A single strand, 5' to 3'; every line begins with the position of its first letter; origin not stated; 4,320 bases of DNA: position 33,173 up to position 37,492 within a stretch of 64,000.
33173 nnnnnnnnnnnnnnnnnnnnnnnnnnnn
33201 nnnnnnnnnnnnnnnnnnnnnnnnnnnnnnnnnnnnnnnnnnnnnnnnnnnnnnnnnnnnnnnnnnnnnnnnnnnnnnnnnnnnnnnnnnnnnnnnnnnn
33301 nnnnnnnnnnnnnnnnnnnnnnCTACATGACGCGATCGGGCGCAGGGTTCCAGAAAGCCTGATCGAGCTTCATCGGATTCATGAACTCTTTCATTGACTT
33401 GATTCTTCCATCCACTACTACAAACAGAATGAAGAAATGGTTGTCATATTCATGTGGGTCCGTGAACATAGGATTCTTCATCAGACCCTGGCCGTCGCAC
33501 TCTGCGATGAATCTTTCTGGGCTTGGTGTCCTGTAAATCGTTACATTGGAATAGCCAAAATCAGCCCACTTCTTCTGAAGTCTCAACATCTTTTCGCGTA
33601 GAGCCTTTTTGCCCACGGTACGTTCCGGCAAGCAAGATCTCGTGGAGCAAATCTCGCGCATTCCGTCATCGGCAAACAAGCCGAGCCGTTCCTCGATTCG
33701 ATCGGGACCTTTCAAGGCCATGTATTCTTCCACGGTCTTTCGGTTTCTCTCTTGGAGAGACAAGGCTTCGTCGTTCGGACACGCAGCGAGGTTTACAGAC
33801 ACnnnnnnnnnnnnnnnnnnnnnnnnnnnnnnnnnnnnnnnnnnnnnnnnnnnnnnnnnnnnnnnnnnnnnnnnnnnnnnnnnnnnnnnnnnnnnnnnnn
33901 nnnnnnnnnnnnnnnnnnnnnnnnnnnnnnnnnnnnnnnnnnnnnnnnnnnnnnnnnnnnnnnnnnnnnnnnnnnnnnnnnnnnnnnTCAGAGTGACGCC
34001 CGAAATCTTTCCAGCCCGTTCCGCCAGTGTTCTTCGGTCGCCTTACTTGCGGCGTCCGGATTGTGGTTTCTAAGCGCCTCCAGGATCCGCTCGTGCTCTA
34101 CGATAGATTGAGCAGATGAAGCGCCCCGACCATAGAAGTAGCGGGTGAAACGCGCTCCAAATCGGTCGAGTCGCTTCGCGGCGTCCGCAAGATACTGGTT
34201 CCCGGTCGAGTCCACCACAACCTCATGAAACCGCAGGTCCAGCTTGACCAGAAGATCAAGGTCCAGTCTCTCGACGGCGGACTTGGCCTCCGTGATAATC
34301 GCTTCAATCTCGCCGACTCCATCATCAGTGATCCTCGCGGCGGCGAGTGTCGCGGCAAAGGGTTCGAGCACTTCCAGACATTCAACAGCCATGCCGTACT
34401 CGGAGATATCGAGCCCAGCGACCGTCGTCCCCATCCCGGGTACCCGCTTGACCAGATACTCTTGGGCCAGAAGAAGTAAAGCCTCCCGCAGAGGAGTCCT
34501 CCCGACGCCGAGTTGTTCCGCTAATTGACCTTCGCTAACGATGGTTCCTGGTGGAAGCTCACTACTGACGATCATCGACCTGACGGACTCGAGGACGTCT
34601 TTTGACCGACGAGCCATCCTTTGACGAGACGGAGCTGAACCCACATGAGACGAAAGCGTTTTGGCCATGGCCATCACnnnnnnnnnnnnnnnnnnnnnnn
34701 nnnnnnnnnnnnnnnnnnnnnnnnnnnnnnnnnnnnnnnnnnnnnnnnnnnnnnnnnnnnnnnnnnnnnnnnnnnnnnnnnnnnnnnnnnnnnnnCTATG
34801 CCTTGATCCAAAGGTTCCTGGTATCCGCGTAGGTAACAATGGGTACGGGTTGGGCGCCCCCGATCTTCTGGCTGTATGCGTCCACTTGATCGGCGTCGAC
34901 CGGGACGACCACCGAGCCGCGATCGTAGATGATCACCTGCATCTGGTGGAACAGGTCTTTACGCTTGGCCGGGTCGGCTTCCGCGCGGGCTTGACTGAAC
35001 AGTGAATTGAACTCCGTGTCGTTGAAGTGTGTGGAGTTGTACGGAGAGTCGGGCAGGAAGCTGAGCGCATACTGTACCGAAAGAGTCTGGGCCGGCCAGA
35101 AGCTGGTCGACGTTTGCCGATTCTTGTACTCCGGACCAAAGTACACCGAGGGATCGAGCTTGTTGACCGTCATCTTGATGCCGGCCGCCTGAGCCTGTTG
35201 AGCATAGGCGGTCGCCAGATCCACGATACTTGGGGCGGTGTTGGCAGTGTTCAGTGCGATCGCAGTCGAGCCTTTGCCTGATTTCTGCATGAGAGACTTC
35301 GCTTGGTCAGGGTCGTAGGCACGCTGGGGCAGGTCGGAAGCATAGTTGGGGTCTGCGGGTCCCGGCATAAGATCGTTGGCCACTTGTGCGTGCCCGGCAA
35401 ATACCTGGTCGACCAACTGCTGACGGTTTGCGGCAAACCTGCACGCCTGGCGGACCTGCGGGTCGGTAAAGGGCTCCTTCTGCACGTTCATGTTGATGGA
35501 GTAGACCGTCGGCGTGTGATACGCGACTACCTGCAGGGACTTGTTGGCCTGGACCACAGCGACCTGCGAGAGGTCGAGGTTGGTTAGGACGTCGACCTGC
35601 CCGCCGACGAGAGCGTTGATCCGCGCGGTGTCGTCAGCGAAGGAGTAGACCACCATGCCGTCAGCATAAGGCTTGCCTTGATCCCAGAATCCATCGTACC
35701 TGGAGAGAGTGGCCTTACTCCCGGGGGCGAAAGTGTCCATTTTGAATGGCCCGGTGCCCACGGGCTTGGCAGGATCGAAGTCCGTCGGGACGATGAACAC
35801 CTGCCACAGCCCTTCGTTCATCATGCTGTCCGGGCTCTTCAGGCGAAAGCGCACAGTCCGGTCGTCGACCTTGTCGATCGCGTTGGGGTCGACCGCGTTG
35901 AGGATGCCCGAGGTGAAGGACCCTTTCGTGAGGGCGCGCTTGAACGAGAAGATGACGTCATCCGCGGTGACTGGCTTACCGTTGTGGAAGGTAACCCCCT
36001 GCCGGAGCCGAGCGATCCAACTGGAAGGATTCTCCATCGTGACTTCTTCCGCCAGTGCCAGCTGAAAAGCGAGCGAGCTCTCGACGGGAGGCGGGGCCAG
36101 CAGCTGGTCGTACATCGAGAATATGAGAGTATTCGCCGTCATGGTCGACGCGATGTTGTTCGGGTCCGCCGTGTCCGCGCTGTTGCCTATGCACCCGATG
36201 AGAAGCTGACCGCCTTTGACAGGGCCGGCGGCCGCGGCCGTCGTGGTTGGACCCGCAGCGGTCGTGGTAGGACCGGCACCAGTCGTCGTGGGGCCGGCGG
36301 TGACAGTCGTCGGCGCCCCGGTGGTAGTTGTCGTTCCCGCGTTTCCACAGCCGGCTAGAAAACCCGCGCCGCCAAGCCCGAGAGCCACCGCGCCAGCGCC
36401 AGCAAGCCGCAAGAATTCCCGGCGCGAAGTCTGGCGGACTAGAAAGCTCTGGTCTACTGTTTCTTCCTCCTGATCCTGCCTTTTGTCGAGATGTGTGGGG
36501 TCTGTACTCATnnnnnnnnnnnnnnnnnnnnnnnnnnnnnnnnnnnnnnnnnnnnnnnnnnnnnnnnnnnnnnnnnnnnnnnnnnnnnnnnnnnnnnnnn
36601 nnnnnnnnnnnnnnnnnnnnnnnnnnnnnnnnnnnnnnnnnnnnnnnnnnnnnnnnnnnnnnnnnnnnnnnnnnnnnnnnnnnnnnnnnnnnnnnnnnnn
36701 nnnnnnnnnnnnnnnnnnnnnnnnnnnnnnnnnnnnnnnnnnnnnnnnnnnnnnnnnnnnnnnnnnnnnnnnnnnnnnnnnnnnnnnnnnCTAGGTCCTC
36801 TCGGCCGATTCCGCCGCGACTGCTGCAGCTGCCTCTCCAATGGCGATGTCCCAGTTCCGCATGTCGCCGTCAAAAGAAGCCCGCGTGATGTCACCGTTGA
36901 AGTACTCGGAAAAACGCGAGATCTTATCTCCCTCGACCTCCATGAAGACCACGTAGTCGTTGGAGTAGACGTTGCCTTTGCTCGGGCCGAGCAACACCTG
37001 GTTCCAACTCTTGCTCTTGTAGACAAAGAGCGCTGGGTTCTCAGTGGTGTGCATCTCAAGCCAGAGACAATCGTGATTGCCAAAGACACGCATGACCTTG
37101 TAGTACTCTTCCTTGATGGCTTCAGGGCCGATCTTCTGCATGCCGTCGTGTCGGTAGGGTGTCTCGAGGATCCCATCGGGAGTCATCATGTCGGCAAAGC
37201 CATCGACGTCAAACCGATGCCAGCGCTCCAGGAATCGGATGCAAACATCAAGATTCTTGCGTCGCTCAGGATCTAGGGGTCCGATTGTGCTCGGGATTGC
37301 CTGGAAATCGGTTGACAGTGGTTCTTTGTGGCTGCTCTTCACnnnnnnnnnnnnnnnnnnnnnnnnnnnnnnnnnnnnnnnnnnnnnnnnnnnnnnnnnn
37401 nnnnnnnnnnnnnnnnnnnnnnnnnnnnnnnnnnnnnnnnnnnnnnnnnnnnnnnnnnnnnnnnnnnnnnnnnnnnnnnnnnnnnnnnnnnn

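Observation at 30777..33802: Three divergent PhzA/B paralogs keep the catalytic Glu and basic pocket but lack the His73/Ser77 pair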

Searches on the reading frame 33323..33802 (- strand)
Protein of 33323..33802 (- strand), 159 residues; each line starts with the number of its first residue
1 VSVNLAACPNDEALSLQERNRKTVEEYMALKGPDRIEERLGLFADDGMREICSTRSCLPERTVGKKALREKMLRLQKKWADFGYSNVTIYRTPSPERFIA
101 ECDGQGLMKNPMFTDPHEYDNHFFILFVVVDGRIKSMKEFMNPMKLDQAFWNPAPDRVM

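Call 3: search_protein_families(library=pfam, proteins=[window:33323-33802:-], max_evalue=0.01)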
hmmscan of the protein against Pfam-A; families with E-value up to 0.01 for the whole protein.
window:33323-33802:- (159 aa): 1 family
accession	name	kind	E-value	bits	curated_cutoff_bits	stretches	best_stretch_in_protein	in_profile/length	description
PF03284.19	PHZA_PHZB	-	7.9e-27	94.1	24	1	10-146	10-144/162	Phenazine biosynthesis protein A/B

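Call 4: search_protein_families(library=ncbifam, proteins=[window:33323-33802:-], max_evalue=0.01)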
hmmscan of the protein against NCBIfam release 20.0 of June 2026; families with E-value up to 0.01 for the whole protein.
window:33323-33802:- (159 aa): 0 families

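Call 7: search_solved_structures(query=window:33323-33802:-, max_evalue=0.01, show_alignments=2)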
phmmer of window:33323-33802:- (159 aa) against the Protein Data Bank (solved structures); distinct sequences matched with E-value up to 0.01: 2.
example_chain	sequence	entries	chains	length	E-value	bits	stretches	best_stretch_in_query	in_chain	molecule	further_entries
3ff0_A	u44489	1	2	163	3.6e-21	79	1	11-155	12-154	Phenazine biosynthesis protein phzB 2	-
3b4o_A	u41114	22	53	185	5.9e-17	65.3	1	12-146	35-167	Phenazine biosynthesis protein A/B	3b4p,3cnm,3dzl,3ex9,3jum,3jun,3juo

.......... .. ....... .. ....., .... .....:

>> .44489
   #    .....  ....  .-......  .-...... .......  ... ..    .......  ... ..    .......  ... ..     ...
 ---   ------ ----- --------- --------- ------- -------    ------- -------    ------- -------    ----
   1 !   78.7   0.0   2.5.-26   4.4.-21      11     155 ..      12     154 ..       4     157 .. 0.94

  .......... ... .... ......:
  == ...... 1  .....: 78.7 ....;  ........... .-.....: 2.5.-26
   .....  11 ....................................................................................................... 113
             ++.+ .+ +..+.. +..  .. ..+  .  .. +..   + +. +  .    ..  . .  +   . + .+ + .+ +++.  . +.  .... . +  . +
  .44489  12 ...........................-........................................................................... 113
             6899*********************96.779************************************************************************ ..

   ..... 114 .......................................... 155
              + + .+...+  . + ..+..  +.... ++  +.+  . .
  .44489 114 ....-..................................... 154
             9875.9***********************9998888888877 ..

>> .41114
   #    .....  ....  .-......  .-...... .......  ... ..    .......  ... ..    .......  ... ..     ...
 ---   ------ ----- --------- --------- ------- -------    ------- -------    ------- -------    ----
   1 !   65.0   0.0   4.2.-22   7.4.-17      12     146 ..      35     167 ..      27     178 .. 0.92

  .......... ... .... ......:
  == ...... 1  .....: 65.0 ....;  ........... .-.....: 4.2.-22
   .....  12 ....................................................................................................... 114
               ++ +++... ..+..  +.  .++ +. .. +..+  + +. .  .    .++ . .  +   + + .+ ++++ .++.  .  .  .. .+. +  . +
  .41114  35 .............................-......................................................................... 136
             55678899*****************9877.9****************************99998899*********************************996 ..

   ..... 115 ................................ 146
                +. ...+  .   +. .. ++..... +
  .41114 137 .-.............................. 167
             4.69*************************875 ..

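Call 35: find_homologous_proteins(query=window:33323-33802:-, max_evalue=0.00001)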
Query window:33323-33802:- (159 aa): 8 proteins with E <= 0.00001 among 28 candidates.
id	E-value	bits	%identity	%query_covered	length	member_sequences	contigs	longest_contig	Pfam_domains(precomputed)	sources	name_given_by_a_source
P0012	1.3e-104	365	100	100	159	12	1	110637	PF03284.20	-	-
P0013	5.1e-84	298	79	100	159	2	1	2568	PF03284.20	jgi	jgi:ketosteroid isomerase-like protein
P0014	8.8e-84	297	80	100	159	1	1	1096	PF03284.20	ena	-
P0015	9.1e-82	291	78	100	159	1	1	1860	PF03284.20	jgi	jgi:phenazine biosynthesis protein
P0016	1.3e-81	290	79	100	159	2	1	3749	PF03284.20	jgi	jgi:ketosteroid isomerase-like protein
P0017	6.7e-79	281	75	100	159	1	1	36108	PF03284.20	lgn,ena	-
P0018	4.4e-75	269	72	100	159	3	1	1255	PF03284.20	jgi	jgi:ketosteroid isomerase-like protein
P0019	1.0e-45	173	61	87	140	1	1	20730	PF03284.20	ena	-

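Call 38: find_encoding_contigs(protein=P0017, flank=10000, max_places=1)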
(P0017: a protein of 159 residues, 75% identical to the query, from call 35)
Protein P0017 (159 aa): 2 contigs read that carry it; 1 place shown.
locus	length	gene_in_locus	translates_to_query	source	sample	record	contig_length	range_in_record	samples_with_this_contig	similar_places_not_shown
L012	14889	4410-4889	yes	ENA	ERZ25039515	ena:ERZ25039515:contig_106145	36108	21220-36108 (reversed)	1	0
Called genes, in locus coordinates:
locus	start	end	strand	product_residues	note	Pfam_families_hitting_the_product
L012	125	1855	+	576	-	PF01609:DDE_Tnp_1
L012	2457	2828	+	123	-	PF13683:rve_3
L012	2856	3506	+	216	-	PF13683:rve_3 (weak)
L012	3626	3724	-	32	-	-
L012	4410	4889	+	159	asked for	PF03284:PHZA_PHZB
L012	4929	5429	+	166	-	PF03284:PHZA_PHZB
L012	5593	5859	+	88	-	-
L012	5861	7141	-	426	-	PF00557:Peptidase_M24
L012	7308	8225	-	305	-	PF00389:2-Hacid_dh, PF02826:2-Hacid_dh_C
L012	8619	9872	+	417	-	PF04412:AcnX, PF28403:AcnX_2nd, PF28406:AcnX_3rd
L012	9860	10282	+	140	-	PF01989:AcnX_swivel_put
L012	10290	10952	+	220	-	PF03737:RraA-like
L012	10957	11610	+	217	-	PF03737:RraA-like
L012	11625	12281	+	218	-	PF03737:RraA-like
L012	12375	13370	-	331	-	PF13353:Fer4_12 (faint), PF04055:Radical_SAM, PF00037:Fer4 (weak), PF13237:Fer4_10 (weak), PF14697:Fer4_21 (weak), PF12838:Fer4_7 (weak), PF13187:Fer4_9 (weak), PF25160:LdpA_Fe-S-bd (weak), +1 more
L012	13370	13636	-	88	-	PF01228:Gly_radical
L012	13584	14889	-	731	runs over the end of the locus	PF02901:PFL-like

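Call 62: search_protein_families(library=pfam, proteins=[L012:7308-8225:-], max_evalue=0.001)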
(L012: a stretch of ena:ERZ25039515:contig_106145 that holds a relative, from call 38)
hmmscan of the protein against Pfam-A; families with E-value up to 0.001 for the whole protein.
L012:7308-8225:- (305 aa): 2 families
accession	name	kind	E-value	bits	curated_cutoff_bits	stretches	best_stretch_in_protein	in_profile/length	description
PF02826.25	2-Hacid_dh_C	-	2.3e-23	82.9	25.1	1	135-267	32-174/178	D-isomer specific 2-hydroxyacid dehydrogenase, NAD binding domain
PF00389.36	2-Hacid_dh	-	7.9e-20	71.3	24.6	1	21-302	9-124/134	D-isomer specific 2-hydroxyacid dehydrogenase, catalytic domain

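Call 90: predict_structure(alignment_id=A5)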
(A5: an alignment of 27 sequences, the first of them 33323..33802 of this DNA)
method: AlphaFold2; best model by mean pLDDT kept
length: 159 residues; sequences in the alignment: 27
mean_pLDDT: 87.3   pTM: 0.83
mean pLDDT of the five models: 87.3, 86.1, 85.7, 85.5, 84.7
residues with pLDDT >= 90: 87; 70-90: 59; 50-70: 11; < 50: 2
segments of 3 or more residues with pLDDT < 50: none
pLDDT, mean of each block of 10 residues (from residue 1): 71 94 97 90 97 81 96 87 93 95 88 81 95 96 76 57
secondary structure, 60 per line:
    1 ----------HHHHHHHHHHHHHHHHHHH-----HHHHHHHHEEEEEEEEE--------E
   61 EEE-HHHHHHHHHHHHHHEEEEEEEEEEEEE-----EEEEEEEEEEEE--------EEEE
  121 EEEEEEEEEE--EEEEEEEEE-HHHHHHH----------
elements in order: H11-29 H35-42 E43-51 E60-63 H65-78 E79-91 E97-108 E117-130 E133-141 H143-149

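Call 93: fold_search(model_id=the predicted structure, library=pdb)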
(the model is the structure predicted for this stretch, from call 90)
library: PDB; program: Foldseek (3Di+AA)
matches with E <= 10: 1274; with E <= 0.001: 418
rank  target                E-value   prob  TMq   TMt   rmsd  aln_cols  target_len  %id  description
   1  3ff0_B                1.3e-15  1.00  0.79  0.81   3.4       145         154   35  Crystal structure of a phenazine biosynthesis-related protein (phzb2) from pseudomonas aeruginosa at 1.90 A resolution (released 2008-12-16)
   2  3ff0_A                1.4e-15  1.00  0.78  0.77   4.5       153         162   34  Crystal structure of a phenazine biosynthesis-related protein (phzb2) from pseudomonas aeruginosa at 1.90 A resolution (released 2008-12-16)
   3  3jun_B                2.5e-15  1.00  0.77  0.80   3.5       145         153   30  Crystal Structure of PhzA/B from Burkholderia cepacia R18194 in simultaneous complex with racemic 5-bromo-2-(piperidin (released 2009-09-29)
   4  9f8h_A                3.6e-15  1.00  0.79  0.81   3.5       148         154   30  Crystal Structure of PhzA/B from Burkholderia cepacia R18194 in complex with Raloxifene (released 2025-04-16)
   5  3juq_B                4.3e-15  1.00  0.78  0.79   3.5       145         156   30  Crystal Structure of PhzA/B from Burkholderia cepacia R18194 cocrystallized with 2 mM racemic 5-bromo-2-(piperidin-3-y (released 2009-09-29)
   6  9f8i_B                4.6e-15  1.00  0.78  0.81   3.5       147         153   31  Crystal Structure of PhzA/B from Burkholderia cepacia R18194 in complex with (4-Chlorophenyl)[6-hydroxy-2-(4-hydroxyph (released 2025-04-16)
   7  9f8n_A                6.9e-15  1.00  0.78  0.80   3.5       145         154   30  Crystal Structure of PhzA/B from Burkholderia cepacia R18194 in complex with [6-Hydroxy-2-(4-hydroxyphenyl)benzo[b]thi (released 2025-04-16)
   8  9f8q_A                6.9e-15  1.00  0.77  0.79   3.5       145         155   30  Crystal Structure of PhzA/B from Burkholderia cepacia R18194 in complex with [6-Hydroxy-2-(4-hydroxyphenyl)benzo[b]thi (released 2025-04-16)
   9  3b4o_B                6.9e-15  1.00  0.78  0.78   3.5       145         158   30  Crystal structure of phenazine biosynthesis protein PhzA/B from Burkholderia cepacia R18194, apo form (released 2008-12-30)
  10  9f8n_B                7.3e-15  1.00  0.79  0.82   3.5       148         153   30  Crystal Structure of PhzA/B from Burkholderia cepacia R18194 in complex with [6-Hydroxy-2-(4-hydroxyphenyl)benzo[b]thi (released 2025-04-16)
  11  3juo_A                8.7e-15  1.00  0.78  0.79   3.5       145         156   30  Crystal Structure of PhzA/B from Burkholderia cepacia R18194 in complex with (R)-5-bromo-2-(piperidin-3-ylamino)benzoi (released 2009-09-29)
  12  3jun_A                9.7e-15  1.00  0.79  0.83   3.5       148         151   30  Crystal Structure of PhzA/B from Burkholderia cepacia R18194 in simultaneous complex with racemic 5-bromo-2-(piperidin (released 2009-09-29)
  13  3juq_A                1.2e-14  1.00  0.78  0.79   3.5       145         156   30  Crystal Structure of PhzA/B from Burkholderia cepacia R18194 cocrystallized with 2 mM racemic 5-bromo-2-(piperidin-3-y (released 2009-09-29)
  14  9f8r_A                1.4e-14  1.00  0.77  0.81   3.5       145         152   30  Crystal Structure of PhzA/B from Burkholderia cepacia R18194 in complex with (4-Chlorophenyl)[2-(4-hydroxyphenyl)benzo (released 2025-04-16)
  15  3ex9                  1.7e-14  1.00  0.78  0.81   3.5       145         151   30  Crystal structure of PhzA/B from Burkholderia cepacia R18194 crystallized in C2221 (released 2008-12-30)
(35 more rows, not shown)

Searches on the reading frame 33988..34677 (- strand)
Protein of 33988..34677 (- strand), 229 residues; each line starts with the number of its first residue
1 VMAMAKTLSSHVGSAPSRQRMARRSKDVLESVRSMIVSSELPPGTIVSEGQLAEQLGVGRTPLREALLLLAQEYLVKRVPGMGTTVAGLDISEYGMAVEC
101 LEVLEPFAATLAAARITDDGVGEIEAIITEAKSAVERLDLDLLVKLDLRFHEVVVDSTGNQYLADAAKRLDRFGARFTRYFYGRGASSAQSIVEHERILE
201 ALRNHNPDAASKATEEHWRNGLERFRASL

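Call 3: search_protein_families(library=pfam, proteins=[window:33988-34677:-], max_evalue=0.01)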
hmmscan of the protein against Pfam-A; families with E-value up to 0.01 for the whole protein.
window:33988-34677:- (229 aa): 3 families
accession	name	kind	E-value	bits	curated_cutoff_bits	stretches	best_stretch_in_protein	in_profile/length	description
PF07729.17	FCD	-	1e-25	91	24.3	1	99-219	4-124/125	FCD domain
PF00392.27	GntR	-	2.1e-16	59.7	27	1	26-86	3-64/64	Bacterial regulatory proteins, gntR family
PF18026.6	Exog_C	-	0.0086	16.4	29.5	0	176-204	5-33/49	Endo/exonuclease (EXOG) C-terminal domain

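Call 30: search_protein_families(library=ncbifam, proteins=[window:33988-34677:-], max_evalue=0.001)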
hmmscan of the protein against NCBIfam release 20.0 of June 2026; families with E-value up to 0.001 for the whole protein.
window:33988-34677:- (229 aa): 16 families
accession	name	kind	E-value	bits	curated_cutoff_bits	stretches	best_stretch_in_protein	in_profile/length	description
TIGR03338.1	phnR_burk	equivalog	1e-29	103.7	271.5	1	29-224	17-212/212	phosphonate utilization associated transcriptional regulator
NF003011.0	PRK03837.1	subfamily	4.6e-19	69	260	2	104-225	114-233/241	transcriptional regulator NanR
NF007741.0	PRK10421.1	equivalog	8.3e-13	48.3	311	2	22-86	6-71/262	transcriptional regulator LldR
NF007442.0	PRK09990.1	equivalog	9.7e-11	41.6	301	2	25-90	12-78/256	transcriptional regulator GlcC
NF007001.0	PRK09464.1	equivalog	9.6e-10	38.5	330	1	19-87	6-75/254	pyruvate dehydrogenase complex transcriptional repressor PdhR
TIGR02018.2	his_ut_repres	equivalog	1.1e-08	34.7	220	1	27-93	3-70/226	histidine utilization transcriptional repressor HutC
NF008504.0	PRK11414.1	equivalog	2.5e-08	33.9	225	1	33-158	21-146/221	GntR family transcriptional regulator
NF008576.0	PRK11534.1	equivalog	1e-07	31.9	218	1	27-206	11-198/225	DNA-binding transcriptional regulator CsiR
NF008571.0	PRK11523.1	equivalog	3e-05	23.6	396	0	48-220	34-220/258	transcriptional regulator ExuR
TIGR02404.1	trehalos_R_Bsub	equivalog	5.3e-05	23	211.95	1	27-90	4-66/233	trehalose operon repressor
NF007588.0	PRK10225.1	equivalog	8.8e-05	21.9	442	1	22-87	8-74/257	Uxu operon transcriptional regulator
NF052290.2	MocR_like_YczR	exception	9.4e-05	21.3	487.4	1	5-90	3-87/458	MocR-like transcription factor YczR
TIGR02325.1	C_P_lyase_phnF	equivalog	0.00013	21.6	156.8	1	26-88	11-74/238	phosphonate metabolism transcriptional regulator PhnF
TIGR02812.1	fadR_gamma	equivalog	0.00029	20.6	249.2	1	36-86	19-70/235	fatty acid metabolism transcriptional regulator FadR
NF003444.0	PRK04984.1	equivalog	0.00031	20.3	189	1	36-86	20-71/239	fatty acid metabolism transcriptional regulator FadR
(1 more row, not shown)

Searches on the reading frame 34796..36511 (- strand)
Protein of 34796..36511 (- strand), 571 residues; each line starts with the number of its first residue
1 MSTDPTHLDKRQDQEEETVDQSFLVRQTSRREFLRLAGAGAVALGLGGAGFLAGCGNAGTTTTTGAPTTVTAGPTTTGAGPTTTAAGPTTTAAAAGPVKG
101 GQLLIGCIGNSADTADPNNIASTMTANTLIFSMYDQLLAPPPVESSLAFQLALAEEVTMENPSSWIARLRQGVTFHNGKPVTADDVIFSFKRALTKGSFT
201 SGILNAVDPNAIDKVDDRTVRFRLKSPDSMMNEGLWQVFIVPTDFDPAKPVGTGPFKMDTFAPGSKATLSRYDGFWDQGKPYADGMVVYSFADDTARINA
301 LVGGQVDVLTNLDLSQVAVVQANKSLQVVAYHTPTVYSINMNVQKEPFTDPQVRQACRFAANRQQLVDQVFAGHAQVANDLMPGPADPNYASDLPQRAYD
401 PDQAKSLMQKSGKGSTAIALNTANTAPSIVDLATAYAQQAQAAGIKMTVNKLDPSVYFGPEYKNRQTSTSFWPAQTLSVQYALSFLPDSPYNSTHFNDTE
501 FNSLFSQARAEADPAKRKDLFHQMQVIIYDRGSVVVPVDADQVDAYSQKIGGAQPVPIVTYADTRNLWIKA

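Call 3: search_protein_families(library=pfam, proteins=[window:34796-36511:-], max_evalue=0.01)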
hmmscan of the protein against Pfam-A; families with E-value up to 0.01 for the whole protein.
window:34796-36511:- (571 aa): 1 family
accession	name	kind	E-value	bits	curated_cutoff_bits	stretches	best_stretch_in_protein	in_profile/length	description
PF00496.27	SBP_bac_5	-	2.4e-74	251.1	32.4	1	150-467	3-339/368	Bacterial extracellular solute-binding proteins, family 5 Middle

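Call 30: search_protein_families(library=ncbifam, proteins=[window:34796-36511:-], max_evalue=0.001)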
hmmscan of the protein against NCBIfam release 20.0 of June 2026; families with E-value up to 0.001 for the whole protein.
window:34796-36511:- (571 aa): 11 families
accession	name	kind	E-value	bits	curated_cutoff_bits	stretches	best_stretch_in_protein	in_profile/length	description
NF045468.1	Opp5A_nikA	equivalog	2.9e-44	151.4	600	1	144-552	52-471/488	nickel ABC transporter substrate-binding protein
NF011689.0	PRK15109.1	equivalog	1.3e-37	129.7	560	2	249-552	211-522/547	ABC transporter substrate-binding protein SapA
NF011942.0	PRK15413.1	equivalog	1.2e-36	126.5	594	1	90-554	16-497/512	glutathione ABC transporter substrate-binding protein GsiB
NF043070.1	DppA_dipep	equivalog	1.6e-30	106.1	1005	1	102-535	29-501/535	dipeptide ABC transporter periplasmic-binding protein DppA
NF045467.1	Opp4A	equivalog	3.4e-30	104.8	650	2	248-558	205-546/556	oligopeptide ABC transporter substrate-binding protein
TIGR02294.1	nickel_nikA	equivalog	1.2e-21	76.8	393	1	160-413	60-327/501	nickel ABC transporter substrate-binding protein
TIGR04028.1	SBP_KPN_01854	hypoth_equivalog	5.6e-21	74.7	468.5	1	153-417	48-335/509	TIGR04028 family ABC transporter substrate-binding protein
NF011684.0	PRK15104.1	equivalog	1.9e-17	63.2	947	1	247-546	208-520/543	oligopeptide ABC transporter substrate-binding protein OppA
NF047575.1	opine_bind_CntA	exception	4.6e-14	51.9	800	1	163-415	92-362/535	staphylopine-dependent metal ABC transporter substrate-binding lipoprotein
NF007287.0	PRK09755.1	equivalog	1.2e-11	44.2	1098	1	290-570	246-533/535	ABC transporter substrate-binding protein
NF010149.0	PRK13626.1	equivalog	4.7e-05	22.2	476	1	160-259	175-274/552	HTH-type transcriptional regulator SgrR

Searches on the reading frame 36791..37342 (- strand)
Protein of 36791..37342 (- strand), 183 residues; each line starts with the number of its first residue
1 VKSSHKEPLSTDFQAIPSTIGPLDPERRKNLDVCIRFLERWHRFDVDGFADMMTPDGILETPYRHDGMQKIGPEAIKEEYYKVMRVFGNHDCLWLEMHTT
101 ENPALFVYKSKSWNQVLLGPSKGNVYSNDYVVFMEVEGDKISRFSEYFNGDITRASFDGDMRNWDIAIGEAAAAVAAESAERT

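Call 3: search_protein_families(library=pfam, proteins=[window:36791-37342:-], max_evalue=0.01)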
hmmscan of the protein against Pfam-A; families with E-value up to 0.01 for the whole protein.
window:36791-37342:- (183 aa): 1 family
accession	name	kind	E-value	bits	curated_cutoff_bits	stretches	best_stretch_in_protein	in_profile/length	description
PF12680.13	SnoaL_2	-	1.3e-08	35.8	27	1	36-143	3-101/102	SnoaL-like domain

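Call 4: search_protein_families(library=ncbifam, proteins=[window:36791-37342:-], max_evalue=0.01)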
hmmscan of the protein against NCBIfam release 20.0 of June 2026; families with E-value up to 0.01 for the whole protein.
window:36791-37342:- (183 aa): 1 family
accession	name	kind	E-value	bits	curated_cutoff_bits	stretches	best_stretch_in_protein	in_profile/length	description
NF006089.0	PRK08241.1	subfamily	0.0015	17.6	240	1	25-149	214-327/343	RNA polymerase subunit sigma-70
